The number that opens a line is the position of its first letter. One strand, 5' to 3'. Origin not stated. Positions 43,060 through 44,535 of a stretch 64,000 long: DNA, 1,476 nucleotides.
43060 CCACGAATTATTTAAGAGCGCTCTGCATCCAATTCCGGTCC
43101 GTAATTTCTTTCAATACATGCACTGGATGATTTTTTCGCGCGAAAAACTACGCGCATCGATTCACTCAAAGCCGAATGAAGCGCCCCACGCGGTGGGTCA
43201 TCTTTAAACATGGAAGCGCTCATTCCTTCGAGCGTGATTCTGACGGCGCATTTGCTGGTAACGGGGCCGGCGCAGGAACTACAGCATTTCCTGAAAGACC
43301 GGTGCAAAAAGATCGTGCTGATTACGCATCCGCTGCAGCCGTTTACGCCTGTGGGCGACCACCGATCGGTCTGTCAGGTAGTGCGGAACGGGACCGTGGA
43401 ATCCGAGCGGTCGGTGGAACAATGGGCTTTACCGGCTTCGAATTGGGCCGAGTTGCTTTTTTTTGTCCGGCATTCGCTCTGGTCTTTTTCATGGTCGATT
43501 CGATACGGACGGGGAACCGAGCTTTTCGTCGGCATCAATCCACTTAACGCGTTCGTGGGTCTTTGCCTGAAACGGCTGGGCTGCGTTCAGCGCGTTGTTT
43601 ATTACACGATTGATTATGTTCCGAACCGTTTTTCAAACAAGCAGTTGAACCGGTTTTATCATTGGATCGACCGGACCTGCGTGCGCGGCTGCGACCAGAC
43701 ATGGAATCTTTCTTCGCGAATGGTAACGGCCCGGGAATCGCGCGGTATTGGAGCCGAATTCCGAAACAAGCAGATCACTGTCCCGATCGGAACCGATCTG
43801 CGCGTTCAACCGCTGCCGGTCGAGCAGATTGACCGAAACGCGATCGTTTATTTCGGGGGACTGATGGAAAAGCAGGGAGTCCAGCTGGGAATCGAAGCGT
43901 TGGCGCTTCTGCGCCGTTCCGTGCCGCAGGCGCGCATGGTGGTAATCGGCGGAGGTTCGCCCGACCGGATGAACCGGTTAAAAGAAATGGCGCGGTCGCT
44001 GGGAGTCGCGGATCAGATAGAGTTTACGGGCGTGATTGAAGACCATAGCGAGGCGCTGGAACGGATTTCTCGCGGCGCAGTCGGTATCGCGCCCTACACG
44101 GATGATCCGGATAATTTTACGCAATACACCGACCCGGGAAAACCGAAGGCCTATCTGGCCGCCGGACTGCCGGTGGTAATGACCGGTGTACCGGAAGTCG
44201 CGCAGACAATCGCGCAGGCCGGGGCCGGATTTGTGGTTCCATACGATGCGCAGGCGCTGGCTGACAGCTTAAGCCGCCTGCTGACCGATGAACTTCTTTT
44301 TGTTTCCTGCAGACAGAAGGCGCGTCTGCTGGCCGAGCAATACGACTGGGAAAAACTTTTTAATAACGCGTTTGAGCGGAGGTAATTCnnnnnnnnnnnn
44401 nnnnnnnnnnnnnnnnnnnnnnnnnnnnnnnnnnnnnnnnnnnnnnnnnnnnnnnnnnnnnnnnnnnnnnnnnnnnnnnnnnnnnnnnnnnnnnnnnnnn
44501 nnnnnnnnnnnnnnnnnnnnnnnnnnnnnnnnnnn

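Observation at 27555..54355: Triplicated giant GT-C membrane glycosyltransferases (AftD/YfhO-like) with a duplicated approx. 410-aa membrane partner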

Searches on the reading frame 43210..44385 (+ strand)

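Call 9: search_protein_families(library=pfam, proteins=[window:43210-44385:+], max_evalue=0.001)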
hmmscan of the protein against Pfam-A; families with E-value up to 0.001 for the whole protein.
window:43210-44385:+ (391 aa): 2 families
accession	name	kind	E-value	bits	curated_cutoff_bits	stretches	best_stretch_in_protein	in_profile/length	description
PF13692.12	Glyco_trans_1_4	-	1.5e-19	71.1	27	1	210-360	2-142/142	Glycosyl transferases group 1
PF00534.26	Glycos_transf_1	-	3.4e-16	59.7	26.4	2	208-279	14-86/172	Glycosyl transferases group 1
